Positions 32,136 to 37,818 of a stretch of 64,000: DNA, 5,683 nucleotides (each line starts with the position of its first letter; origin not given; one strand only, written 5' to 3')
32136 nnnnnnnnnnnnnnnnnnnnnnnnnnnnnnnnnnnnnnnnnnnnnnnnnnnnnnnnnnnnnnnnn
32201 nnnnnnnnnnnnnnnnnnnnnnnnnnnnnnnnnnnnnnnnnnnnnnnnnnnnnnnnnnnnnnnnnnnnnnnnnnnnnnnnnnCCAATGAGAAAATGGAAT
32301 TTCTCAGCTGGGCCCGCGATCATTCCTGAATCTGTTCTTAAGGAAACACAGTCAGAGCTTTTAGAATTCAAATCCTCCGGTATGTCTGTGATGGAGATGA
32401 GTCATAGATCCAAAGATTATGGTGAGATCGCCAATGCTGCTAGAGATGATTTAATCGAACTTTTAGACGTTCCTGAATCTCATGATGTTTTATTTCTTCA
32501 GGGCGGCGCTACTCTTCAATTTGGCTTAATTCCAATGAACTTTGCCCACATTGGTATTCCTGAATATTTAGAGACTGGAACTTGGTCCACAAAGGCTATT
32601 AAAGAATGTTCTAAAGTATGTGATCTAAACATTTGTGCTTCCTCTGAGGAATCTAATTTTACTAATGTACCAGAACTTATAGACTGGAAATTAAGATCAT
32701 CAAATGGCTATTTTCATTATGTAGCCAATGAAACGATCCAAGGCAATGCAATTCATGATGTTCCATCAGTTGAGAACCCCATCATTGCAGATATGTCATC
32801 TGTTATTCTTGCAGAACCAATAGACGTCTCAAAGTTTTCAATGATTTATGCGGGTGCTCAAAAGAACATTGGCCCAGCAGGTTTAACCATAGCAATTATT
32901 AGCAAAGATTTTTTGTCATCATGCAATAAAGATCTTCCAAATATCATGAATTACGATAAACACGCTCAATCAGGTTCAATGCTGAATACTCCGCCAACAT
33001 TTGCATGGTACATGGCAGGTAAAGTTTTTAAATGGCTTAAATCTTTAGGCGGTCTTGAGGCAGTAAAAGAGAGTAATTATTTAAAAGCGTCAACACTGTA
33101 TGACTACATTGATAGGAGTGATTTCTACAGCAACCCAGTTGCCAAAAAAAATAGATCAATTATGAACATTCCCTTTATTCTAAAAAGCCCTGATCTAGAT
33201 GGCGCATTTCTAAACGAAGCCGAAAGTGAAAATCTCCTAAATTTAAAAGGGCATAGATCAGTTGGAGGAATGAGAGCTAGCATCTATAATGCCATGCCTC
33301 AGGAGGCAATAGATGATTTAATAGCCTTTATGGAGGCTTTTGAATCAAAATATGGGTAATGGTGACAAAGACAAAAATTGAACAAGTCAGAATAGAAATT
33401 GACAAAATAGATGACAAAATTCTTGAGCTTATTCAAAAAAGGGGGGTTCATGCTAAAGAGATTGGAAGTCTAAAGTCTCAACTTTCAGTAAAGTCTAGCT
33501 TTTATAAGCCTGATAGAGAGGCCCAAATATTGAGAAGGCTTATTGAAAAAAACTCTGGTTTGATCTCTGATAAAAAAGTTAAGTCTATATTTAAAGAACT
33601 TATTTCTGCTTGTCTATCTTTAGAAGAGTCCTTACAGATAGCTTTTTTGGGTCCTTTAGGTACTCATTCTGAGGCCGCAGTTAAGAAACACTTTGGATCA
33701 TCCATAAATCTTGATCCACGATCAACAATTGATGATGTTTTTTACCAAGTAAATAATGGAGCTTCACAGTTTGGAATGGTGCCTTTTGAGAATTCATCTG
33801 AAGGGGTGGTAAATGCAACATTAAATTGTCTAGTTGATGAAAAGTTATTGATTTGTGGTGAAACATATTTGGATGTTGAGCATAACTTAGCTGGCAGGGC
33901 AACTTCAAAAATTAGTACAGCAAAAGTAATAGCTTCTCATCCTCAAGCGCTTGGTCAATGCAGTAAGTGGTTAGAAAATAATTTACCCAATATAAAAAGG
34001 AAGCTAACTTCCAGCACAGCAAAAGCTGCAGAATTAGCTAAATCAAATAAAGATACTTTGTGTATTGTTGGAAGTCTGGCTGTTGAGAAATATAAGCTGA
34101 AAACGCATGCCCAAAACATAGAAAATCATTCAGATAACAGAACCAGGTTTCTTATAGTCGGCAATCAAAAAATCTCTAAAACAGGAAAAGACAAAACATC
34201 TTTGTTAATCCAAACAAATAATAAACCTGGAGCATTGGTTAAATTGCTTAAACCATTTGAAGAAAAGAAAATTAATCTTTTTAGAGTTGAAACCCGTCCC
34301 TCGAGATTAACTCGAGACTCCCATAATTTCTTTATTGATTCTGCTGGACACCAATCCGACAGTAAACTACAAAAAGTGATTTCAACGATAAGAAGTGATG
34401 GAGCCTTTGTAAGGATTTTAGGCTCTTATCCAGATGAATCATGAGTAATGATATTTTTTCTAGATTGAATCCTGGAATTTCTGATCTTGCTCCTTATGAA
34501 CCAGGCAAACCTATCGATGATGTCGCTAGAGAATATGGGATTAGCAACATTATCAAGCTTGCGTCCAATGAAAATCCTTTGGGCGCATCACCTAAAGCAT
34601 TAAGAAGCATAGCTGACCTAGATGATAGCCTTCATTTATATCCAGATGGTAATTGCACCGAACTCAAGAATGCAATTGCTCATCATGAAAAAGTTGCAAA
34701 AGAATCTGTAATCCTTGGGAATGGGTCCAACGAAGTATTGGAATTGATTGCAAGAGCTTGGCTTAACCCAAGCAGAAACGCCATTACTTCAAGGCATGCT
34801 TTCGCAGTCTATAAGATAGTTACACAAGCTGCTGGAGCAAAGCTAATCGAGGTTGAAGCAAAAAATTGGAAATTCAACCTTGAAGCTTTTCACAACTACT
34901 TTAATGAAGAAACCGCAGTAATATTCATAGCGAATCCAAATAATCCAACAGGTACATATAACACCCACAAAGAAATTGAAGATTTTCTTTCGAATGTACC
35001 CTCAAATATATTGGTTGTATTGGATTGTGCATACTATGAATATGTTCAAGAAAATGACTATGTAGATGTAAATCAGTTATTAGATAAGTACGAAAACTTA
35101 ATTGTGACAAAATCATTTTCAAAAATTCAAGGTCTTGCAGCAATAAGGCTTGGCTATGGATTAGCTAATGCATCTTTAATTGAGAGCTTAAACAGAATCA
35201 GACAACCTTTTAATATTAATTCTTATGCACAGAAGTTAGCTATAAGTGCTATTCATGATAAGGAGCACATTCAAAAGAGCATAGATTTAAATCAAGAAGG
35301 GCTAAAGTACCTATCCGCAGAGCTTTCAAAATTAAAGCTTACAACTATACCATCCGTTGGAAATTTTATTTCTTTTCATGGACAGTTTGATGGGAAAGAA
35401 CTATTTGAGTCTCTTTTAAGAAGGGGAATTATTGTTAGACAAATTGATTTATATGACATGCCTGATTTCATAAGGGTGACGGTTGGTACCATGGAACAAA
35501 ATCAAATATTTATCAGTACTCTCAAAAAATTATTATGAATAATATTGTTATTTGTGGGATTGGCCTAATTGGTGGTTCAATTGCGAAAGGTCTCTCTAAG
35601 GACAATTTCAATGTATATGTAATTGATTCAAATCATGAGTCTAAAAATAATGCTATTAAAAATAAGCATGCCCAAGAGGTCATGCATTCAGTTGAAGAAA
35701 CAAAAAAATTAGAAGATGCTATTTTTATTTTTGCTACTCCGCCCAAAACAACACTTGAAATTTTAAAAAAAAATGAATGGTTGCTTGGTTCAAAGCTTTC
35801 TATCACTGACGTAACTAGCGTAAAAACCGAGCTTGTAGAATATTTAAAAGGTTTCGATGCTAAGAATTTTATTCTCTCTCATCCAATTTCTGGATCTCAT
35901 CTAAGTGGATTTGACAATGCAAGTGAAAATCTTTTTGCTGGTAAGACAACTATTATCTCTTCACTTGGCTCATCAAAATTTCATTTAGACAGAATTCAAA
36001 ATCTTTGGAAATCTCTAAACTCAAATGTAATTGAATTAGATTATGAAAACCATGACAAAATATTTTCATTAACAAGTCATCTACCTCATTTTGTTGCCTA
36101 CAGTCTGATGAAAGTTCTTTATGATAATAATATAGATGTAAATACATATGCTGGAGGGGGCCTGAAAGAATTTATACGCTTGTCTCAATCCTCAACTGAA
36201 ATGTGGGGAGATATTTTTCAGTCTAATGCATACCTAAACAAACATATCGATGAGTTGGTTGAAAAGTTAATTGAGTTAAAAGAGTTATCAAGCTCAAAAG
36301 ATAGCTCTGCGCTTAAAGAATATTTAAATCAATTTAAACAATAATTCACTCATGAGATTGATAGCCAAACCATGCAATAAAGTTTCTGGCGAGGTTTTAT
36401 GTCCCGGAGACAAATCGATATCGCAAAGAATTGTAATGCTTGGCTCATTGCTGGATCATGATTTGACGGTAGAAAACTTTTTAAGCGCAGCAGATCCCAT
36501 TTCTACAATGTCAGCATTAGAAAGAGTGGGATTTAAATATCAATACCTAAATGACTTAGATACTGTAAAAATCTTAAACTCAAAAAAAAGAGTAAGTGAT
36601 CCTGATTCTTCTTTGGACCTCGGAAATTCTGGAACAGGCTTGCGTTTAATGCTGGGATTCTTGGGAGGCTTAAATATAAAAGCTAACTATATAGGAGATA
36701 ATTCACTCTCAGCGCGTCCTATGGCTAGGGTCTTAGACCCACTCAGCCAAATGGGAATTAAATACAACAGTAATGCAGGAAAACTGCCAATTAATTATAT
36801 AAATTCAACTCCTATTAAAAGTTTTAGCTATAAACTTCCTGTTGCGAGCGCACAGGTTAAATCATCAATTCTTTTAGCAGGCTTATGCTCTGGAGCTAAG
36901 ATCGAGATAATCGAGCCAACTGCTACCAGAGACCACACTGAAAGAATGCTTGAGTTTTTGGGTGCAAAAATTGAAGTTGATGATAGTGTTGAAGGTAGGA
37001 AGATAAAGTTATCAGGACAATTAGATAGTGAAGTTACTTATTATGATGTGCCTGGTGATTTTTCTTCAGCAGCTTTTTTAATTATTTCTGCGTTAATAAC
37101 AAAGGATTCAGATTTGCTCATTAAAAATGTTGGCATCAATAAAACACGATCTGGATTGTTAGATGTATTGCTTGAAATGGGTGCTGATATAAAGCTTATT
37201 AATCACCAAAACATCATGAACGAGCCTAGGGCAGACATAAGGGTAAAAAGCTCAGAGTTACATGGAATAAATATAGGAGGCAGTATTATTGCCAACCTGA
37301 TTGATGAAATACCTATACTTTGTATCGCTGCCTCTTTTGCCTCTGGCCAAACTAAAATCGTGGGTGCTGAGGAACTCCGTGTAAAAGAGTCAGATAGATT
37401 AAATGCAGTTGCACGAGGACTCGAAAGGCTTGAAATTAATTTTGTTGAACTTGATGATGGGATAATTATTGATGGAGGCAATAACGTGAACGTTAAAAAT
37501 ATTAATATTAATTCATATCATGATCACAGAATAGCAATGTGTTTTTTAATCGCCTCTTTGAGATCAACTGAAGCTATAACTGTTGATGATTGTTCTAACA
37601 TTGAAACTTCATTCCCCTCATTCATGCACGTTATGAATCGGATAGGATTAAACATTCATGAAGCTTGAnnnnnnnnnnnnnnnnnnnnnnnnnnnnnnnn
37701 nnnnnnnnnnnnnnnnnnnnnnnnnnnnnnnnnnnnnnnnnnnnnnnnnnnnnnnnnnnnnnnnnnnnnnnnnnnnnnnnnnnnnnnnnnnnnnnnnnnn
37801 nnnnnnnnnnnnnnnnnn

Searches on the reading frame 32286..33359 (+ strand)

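Call 57: search_protein_families(library=ncbifam, proteins=[window:32286-33359:+], max_evalue=1e-20)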
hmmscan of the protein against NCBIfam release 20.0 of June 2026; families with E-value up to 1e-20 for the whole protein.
window:32286-33359:+ (357 aa): 3 families
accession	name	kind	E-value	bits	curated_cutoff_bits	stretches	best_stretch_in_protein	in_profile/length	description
NF003764.0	PRK05355.1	equivalog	1e-151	504.9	253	1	2-356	3-356/357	3-phosphoserine/phosphohydroxythreonine transaminase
TIGR01364.1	serC_1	equivalog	4.7e-142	473.1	443.6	1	4-356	2-358/358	phosphoserine transaminase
NF009112.0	PRK12462.1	equivalog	1.7e-105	352.8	563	1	3-355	6-363/365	phosphoserine transaminase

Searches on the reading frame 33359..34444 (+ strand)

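Call 57: search_protein_families(library=ncbifam, proteins=[window:33359-34444:+], max_evalue=1e-20)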
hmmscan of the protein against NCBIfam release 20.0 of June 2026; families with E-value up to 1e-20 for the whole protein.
window:33359-34444:+ (361 aa): 4 families
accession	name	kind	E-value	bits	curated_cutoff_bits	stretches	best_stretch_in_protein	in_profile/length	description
NF008865.0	PRK11898.1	equivalog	1.2e-70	237.9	219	1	93-358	3-277/284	prephenate dehydratase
NF008866.0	PRK11899.1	equivalog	1.1e-47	162.6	359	1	90-360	4-276/283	prephenate dehydratase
NF007910.0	PRK10622.1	equivalog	5.8e-46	157.1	577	1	2-360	2-378/386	bifunctional chorismate mutase/prephenate dehydratase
TIGR01807.1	CM_P2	equivalog_domain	1.4e-21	76.5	69.55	1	8-82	2-76/76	chorismate mutase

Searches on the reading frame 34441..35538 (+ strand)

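Call 57: search_protein_families(library=ncbifam, proteins=[window:34441-35538:+], max_evalue=1e-20)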
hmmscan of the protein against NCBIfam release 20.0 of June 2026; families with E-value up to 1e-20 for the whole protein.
window:34441-35538:+ (365 aa): 17 families
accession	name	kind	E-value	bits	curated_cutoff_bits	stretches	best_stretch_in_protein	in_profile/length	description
TIGR01141.1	hisC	equivalog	4.4e-103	344.8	276.55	1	11-363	2-348/349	histidinol-phosphate transaminase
NF003496.0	PRK05166.1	equivalog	2.8e-89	299.5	540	1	9-364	10-369/373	histidinol-phosphate transaminase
NF002878.0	PRK03321.1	subfamily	4.4e-72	242.7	374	1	8-363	4-347/352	histidinol-phosphate transaminase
TIGR01140.1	L_thr_O3P_dcar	equivalog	2.9e-58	197.6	290.55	1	25-361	5-330/331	threonine-phosphate decarboxylase CobD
NF006014.0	PRK08153.1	equivalog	6.8e-56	189.7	510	1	30-363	28-362/370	pyridoxal phosphate-dependent aminotransferase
NF002877.0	PRK03317.1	equivalog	2.8e-55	187.6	409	1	38-364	34-366/374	histidinol-phosphate transaminase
NF002726.0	PRK02610.1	equivalog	1.1e-49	169.4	391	1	14-365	7-369/374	histidinol-phosphate transaminase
NF006580.0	PRK09105.1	subfamily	5.4e-45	153.9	444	1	36-363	47-369/375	pyridoxal phosphate-dependent aminotransferase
NF051461.1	pyoverd_PtaA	equivalog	5.1e-38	130.7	500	1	35-359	34-354/359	pyoverdine biosynthesis transaminase PtaA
NF006225.0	PRK08354.1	equivalog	3.5e-34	118.6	288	1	83-364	57-315/318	putative aminotransferase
NF004870.0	PRK06225.1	equivalog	1.3e-33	116.3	351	1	36-336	29-341/380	pyridoxal phosphate-dependent aminotransferase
NF041364.1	GntC_guanitoxin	equivalog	5.6e-32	111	415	1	72-354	39-345/356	guanitoxin biosynthesis PLP-dependent (S)-gamma-hydroxy-L-arginine cyclodehydratase GntC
NF005915.1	PRK07908.1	equivalog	1.5e-28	100.2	360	1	51-361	27-331/332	Rv2231c family histidinol phosphate aminotransferase CobC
NF053748.1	bifunc_CobBC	exception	7.5e-25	87.4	950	1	51-361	495-796/797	bifunctional hydrogenobyrinic acid a,c-diamide synthase/histidinol phosphate aminotransferase CobBC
NF005021.0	PRK06425.1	equivalog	9.3e-25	87.4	353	1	63-364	33-330/335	histidinol-phosphate aminotransferase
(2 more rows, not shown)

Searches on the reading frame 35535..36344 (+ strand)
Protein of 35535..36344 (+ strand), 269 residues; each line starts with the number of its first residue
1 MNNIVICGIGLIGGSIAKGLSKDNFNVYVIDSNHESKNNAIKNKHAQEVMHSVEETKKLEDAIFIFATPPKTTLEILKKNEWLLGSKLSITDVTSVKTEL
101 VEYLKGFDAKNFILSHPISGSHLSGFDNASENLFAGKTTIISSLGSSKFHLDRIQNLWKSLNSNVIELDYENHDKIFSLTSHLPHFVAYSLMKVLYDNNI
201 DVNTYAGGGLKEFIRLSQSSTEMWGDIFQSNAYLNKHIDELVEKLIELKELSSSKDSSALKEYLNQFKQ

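Call 57: search_protein_families(library=ncbifam, proteins=[window:35535-36344:+], max_evalue=1e-20)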
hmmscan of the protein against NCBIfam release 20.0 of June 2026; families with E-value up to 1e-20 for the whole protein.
window:35535-36344:+ (269 aa): 12 families
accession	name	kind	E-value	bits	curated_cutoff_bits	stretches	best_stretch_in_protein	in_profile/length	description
NF011381.1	PRK14806.1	equivalog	9.4e-52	176.2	902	1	2-266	4-276/733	bifunctional prephenate dehydrogenase/3-phosphoshikimate 1-carboxyvinyltransferase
NF006307.0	PRK08507.1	equivalog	5.5e-45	153.7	295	1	3-266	2-267/275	prephenate dehydrogenase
NF005107.0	PRK06545.1-5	equivalog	1e-43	149.7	414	1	2-268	3-278/367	prephenate dehydrogenase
NF005105.0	PRK06545.1-3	equivalog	5.9e-39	133.9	524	1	2-268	3-279/367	prephenate dehydrogenase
NF005694.0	PRK07502.1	equivalog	4.9e-36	124.5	409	1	2-265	7-279/310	prephenate/arogenate dehydrogenase family protein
NF005650.0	PRK07417.1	equivalog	2.4e-33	115.6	290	1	2-268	2-272/281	prephenate/arogenate dehydrogenase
NF005106.0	PRK06545.1-4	equivalog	5.9e-33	114.6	569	1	1-268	1-277/363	prephenate dehydrogenase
NF005111.0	PRK06545.2-3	equivalog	8.4e-32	110.6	344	1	3-240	15-253/371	prephenate dehydrogenase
NF005104.0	PRK06545.1-1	equivalog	5.6e-28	98.1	713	1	3-268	4-277/366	prephenate dehydrogenase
NF005112.0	PRK06545.2-4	subfamily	5e-26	91.6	294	1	1-233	2-230/356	prephenate dehydrogenase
NF005108.0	PRK06545.1-6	equivalog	1.4e-25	90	327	1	3-252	12-264/321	prephenate dehydrogenase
NF005109.0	PRK06545.2-1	equivalog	1.7e-21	76.7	397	1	2-232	2-228/361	prephenate dehydrogenase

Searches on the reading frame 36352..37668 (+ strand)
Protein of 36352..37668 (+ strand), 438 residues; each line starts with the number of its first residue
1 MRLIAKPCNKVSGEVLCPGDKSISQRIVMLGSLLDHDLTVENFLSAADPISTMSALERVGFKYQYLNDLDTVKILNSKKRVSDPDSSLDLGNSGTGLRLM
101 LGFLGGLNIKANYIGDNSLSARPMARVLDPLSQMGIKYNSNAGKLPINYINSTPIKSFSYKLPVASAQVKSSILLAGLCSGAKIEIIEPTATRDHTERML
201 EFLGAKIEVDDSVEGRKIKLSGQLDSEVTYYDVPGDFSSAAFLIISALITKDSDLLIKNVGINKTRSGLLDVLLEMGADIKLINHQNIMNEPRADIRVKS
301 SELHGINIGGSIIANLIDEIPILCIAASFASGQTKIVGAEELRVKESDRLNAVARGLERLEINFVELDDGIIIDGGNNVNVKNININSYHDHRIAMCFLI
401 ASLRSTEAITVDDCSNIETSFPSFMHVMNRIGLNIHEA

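Call 57: search_protein_families(library=ncbifam, proteins=[window:36352-37668:+], max_evalue=1e-20)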
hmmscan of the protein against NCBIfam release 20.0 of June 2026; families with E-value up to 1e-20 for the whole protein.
window:36352-37668:+ (438 aa): 3 families
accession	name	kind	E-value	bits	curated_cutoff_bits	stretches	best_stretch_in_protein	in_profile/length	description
NF011381.1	PRK14806.1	equivalog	1.9e-124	416.6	902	1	4-437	305-732/733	bifunctional prephenate dehydrogenase/3-phosphoshikimate 1-carboxyvinyltransferase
TIGR01356.1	aroA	equivalog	1.3e-105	353.6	287.25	1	13-432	1-413/415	3-phosphoshikimate 1-carboxyvinyltransferase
NF008816.0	PRK11860.1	equivalog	2.3e-38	131.8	943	1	8-431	12-435/662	bifunctional 3-phosphoshikimate 1-carboxyvinyltransferase/cytidylate kinase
